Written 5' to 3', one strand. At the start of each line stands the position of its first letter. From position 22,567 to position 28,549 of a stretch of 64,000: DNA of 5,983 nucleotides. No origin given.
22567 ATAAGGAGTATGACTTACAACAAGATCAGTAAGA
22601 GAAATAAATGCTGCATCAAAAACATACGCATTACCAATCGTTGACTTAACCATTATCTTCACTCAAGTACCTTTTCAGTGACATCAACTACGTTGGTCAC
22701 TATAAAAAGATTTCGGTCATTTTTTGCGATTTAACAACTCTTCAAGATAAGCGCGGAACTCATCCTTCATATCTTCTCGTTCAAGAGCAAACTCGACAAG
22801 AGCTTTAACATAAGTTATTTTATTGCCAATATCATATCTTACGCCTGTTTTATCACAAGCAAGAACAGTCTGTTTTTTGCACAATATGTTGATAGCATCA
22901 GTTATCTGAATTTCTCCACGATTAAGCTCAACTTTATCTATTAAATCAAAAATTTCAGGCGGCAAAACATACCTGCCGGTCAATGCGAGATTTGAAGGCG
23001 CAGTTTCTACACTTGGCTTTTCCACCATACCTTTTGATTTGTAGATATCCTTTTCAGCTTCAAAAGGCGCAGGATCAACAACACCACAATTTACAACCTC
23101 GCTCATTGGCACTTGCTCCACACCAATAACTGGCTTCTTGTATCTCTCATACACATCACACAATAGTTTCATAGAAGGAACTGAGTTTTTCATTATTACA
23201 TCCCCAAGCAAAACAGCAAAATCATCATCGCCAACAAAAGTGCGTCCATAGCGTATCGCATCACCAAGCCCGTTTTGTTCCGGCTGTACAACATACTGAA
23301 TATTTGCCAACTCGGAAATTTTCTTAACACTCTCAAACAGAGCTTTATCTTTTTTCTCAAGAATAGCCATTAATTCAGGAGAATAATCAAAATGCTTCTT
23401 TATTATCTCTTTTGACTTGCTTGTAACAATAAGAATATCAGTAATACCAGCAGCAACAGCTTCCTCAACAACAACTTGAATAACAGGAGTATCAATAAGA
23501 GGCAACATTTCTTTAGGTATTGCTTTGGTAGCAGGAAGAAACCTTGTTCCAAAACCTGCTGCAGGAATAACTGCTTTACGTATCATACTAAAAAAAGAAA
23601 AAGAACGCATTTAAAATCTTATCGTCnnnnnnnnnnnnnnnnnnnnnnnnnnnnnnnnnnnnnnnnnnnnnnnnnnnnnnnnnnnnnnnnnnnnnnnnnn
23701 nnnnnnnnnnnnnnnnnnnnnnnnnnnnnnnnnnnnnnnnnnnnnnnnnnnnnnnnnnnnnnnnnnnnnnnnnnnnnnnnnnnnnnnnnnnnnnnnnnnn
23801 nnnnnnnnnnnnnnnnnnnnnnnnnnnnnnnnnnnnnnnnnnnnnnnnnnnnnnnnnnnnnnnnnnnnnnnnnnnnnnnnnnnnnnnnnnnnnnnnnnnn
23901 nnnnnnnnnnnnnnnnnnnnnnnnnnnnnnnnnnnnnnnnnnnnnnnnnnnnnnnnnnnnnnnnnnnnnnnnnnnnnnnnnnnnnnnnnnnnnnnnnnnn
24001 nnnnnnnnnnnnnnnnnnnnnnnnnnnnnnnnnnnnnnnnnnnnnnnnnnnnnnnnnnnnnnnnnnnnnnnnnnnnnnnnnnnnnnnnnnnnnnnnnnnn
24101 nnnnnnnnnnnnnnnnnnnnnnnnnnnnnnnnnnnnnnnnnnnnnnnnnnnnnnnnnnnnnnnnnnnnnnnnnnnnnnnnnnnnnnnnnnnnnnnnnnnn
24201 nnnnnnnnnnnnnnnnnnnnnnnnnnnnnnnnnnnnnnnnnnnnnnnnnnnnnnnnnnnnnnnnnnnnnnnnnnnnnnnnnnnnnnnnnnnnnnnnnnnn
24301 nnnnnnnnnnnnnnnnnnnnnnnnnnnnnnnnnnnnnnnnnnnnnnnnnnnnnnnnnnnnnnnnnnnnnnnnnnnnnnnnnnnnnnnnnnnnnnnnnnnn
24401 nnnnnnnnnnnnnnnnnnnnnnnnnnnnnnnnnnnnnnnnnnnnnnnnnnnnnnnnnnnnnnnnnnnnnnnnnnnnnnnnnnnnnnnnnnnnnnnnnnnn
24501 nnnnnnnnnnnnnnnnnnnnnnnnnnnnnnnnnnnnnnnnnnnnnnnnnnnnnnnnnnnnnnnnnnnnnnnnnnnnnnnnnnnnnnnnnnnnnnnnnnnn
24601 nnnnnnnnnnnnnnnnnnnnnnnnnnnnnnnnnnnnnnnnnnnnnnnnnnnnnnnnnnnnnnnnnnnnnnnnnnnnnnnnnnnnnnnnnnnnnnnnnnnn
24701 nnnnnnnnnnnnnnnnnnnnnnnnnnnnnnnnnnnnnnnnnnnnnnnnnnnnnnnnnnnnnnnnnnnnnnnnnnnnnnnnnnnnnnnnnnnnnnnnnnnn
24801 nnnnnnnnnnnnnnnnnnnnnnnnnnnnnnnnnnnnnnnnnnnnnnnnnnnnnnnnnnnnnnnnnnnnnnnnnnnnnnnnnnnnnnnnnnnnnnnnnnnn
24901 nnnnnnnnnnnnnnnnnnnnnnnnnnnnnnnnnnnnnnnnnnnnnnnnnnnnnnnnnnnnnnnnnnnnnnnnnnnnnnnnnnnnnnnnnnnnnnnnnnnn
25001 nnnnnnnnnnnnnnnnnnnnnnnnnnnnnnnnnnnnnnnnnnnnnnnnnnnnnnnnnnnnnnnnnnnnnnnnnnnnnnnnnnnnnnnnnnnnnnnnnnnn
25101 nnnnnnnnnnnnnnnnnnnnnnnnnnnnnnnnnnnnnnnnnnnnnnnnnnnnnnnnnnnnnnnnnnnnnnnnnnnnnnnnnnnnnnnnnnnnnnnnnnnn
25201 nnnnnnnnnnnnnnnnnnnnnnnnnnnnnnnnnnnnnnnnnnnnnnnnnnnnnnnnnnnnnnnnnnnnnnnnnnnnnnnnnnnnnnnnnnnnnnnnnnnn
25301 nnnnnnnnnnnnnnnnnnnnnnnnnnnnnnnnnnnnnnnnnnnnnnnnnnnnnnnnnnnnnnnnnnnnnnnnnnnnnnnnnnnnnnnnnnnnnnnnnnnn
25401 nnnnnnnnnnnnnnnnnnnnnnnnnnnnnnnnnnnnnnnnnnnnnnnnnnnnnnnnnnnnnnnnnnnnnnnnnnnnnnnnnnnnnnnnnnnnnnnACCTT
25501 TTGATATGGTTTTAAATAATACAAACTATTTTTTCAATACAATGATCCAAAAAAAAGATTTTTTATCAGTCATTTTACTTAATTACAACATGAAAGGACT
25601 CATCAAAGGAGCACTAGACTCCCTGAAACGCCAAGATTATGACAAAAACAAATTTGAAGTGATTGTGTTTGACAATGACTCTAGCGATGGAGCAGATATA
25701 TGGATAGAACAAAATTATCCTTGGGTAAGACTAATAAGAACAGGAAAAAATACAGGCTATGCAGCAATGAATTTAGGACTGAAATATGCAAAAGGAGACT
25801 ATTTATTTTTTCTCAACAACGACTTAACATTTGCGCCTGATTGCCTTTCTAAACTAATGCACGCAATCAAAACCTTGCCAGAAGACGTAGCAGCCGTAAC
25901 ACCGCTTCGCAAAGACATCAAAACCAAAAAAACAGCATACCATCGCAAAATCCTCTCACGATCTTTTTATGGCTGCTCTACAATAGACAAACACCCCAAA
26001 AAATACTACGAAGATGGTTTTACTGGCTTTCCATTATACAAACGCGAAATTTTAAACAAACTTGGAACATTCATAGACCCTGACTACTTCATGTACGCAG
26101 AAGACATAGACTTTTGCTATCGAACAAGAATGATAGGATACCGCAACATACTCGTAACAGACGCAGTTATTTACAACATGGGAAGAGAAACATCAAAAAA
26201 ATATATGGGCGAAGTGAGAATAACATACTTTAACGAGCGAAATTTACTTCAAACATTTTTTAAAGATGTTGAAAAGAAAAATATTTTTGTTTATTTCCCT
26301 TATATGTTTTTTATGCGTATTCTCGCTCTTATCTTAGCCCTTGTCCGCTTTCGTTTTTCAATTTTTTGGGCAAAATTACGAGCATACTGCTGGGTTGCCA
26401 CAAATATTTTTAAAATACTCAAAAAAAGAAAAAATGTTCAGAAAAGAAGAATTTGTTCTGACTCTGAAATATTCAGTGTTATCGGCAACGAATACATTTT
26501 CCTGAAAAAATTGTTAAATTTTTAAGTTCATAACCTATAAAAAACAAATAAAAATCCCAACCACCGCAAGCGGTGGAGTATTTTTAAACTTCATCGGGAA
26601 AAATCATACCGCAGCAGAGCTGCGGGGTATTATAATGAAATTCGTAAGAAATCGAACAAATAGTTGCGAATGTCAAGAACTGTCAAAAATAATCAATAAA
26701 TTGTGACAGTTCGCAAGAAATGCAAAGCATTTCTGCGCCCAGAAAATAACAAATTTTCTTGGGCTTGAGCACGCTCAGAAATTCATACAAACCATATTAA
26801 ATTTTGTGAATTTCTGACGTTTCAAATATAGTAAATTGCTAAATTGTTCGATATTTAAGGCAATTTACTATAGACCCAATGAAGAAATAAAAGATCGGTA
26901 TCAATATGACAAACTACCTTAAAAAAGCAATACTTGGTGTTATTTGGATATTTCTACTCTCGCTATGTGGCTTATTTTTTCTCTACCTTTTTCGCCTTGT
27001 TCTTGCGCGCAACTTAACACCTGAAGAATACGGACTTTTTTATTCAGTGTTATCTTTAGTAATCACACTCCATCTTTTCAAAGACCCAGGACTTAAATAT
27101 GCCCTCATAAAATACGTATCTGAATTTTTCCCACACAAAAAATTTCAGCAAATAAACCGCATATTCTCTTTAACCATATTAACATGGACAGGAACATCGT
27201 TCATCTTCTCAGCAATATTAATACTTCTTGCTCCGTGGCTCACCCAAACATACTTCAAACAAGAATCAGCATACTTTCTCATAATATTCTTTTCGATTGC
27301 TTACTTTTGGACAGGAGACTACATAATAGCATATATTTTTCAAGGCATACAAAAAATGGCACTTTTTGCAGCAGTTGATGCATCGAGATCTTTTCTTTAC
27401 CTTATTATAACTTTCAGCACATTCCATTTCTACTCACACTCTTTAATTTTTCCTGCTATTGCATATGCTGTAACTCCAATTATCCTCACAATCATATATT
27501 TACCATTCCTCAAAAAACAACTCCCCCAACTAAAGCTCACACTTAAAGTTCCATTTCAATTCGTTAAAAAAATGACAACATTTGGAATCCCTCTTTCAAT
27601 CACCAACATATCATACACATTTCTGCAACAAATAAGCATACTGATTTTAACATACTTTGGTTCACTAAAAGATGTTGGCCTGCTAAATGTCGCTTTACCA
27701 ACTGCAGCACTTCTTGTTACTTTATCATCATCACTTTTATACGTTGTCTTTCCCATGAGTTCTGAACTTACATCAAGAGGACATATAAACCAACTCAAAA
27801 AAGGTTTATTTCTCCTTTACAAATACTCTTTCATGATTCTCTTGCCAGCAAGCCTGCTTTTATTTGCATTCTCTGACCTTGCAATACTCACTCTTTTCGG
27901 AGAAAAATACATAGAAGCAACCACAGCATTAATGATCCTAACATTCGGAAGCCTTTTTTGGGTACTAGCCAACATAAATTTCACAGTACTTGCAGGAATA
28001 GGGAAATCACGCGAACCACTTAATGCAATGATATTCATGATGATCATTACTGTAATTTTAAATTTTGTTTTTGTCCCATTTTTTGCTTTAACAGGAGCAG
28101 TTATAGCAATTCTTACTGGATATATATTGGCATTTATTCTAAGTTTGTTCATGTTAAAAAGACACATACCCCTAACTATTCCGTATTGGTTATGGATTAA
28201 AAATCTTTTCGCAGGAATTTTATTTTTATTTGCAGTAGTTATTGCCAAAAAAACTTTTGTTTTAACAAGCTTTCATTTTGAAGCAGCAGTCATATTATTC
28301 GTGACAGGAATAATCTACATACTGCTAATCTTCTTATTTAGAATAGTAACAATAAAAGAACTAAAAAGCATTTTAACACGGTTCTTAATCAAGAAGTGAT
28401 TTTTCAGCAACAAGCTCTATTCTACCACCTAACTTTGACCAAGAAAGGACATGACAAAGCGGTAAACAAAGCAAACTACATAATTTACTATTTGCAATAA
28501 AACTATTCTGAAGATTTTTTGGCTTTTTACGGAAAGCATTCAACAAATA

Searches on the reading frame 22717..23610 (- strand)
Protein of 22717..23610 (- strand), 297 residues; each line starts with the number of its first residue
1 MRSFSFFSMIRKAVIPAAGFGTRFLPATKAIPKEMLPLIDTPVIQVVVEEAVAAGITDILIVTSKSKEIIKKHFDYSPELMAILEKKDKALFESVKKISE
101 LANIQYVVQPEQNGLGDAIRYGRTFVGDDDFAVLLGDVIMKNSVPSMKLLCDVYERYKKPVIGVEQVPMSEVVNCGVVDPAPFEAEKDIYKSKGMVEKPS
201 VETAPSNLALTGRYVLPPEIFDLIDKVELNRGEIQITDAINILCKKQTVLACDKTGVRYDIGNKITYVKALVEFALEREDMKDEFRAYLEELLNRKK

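Call 4: search_protein_families(library=pfam, proteins=[window:22717-23610:-], max_evalue=0.01)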
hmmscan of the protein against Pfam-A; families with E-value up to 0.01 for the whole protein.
window:22717-23610:- (297 aa): 3 families
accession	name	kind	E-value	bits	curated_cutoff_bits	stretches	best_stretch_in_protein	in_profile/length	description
PF00483.29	NTP_transferase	-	3.2e-31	109.2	21.2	1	12-270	1-238/245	Nucleotidyl transferase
PF12804.13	NTP_transf_3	-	3.5e-05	24.5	27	1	13-139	1-97/160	MobA-like NTP transferase domain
PF01128.25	IspD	-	0.0045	17.2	27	1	13-67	3-55/221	2-C-methyl-D-erythritol 4-phosphate cytidylyltransferase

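Call 8: search_protein_families(library=ncbifam, proteins=[window:22717-23610:-], max_evalue=0.01)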
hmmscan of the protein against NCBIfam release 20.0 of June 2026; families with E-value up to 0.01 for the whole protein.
window:22717-23610:- (297 aa): 29 families (the best 25 are shown)
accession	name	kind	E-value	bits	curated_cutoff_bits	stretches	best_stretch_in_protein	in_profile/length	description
TIGR01099.1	galU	equivalog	1.5e-96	323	326.8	1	10-270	1-261/261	UTP--glucose-1-phosphate uridylyltransferase GalU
NF009928.0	PRK13389.1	equivalog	6.7e-72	242.2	548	1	8-297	6-302/302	UTP--glucose-1-phosphate uridylyltransferase GalU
NF007516.0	PRK10122.1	equivalog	2.4e-55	187.8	534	1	11-294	4-296/297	UTP--glucose-1-phosphate uridylyltransferase GalF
TIGR01105.1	galF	equivalog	2.1e-51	174.9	659.2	1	11-294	4-296/297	GalU regulator GalF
TIGR03992.1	Arch_glmU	subfamily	1e-35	123.4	292.1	1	12-270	2-223/393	bifunctional sugar-1-phosphate nucleotidylyltransferase/acetyltransferase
TIGR01208.1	rmlA_long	equivalog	1.6e-32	112.8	320.25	2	101-268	71-228/353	glucose-1-phosphate thymidylyltransferase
NF041313.1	UDPGP_AglF_Halo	equivalog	4.3e-29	101.6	400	1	12-263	2-223/234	UTP--glucose-1-phosphate uridylyltransferase AglF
NF041173.1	Sug_nt_acttase_Thmprot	equivalog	4.1e-24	85.3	600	1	12-270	2-223/405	bifunctional sugar-1-phosphate nucleotidylyltransferase/acetyltransferase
NF012024.0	PRK15480.1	equivalog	1.3e-19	70.4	588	2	103-260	77-223/292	glucose-1-phosphate thymidylyltransferase RfbA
TIGR01207.1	rmlA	equivalog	4.5e-19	68.6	360.65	2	102-243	72-203/286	glucose-1-phosphate thymidylyltransferase RfbA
NF045761.1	NAMPUrTaseMurU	equivalog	2.3e-10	40.7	250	1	12-71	2-61/226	N-acetylmuramate alpha-1-phosphate uridylyltransferase MurU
NF052502.1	man1P_GTase_Rv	exception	6.5e-10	38.4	440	1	12-80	2-70/352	mannose-1-phosphate guanylyltransferase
NF049965.1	GlMnHpPGnyltfHddC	equivalog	2.2e-09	37.3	300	1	12-89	2-79/221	D-glycero-D-manno-heptose 1-phosphate guanosyltransferase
TIGR02623.1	G1P_cyt_trans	equivalog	3.4e-09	36.5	300.25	1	12-227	2-202/255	glucose-1-phosphate cytidylyltransferase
TIGR01173.1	glmU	equivalog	3.5e-08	32.7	366.85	1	12-140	2-104/452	bifunctional UDP-N-acetylglucosamine diphosphorylase/glucosamine-1-phosphate N-acetyltransferase GlmU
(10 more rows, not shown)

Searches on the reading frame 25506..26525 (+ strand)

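Call 59: search_protein_families(library=pfam, proteins=[window:25506-26525:+], max_evalue=0.001)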
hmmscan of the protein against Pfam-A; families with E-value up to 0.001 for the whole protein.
window:25506-26525:+ (339 aa): 3 families
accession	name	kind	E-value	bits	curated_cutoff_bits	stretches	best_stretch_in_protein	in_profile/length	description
PF00535.33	Glycos_transf_2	-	2e-27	96.6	23.3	1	21-186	1-167/168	Glycosyl transferase family 2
PF13641.12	Glyco_tranf_2_3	-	2.5e-08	34.7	27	1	20-233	3-220/230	Glycosyltransferase like family 2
PF10111.15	Glyco_tranf_2_2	-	8.9e-06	25.8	27.3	1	33-126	15-113/276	Glycosyltransferase like family 2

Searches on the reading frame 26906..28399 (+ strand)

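Call 59: search_protein_families(library=pfam, proteins=[window:26906-28399:+], max_evalue=0.001)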
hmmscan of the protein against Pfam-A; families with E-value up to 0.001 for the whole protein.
window:26906-28399:+ (497 aa): 4 families
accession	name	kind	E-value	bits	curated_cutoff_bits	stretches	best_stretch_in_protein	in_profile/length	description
PF01943.22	Polysacc_synt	-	8.3e-19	68.5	28.2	1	11-288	4-273/274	Polysaccharide biosynthesis protein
PF13440.11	Polysacc_synt_3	-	2.5e-18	66.8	23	1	32-338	1-291/293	Polysaccharide biosynthesis protein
PF01554.23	MatE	-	1.3e-06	28.7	24.9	1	229-388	1-161/161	MatE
PF03023.19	MurJ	-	0.00024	20.3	27.4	1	81-462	49-442/451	Lipid II flippase MurJ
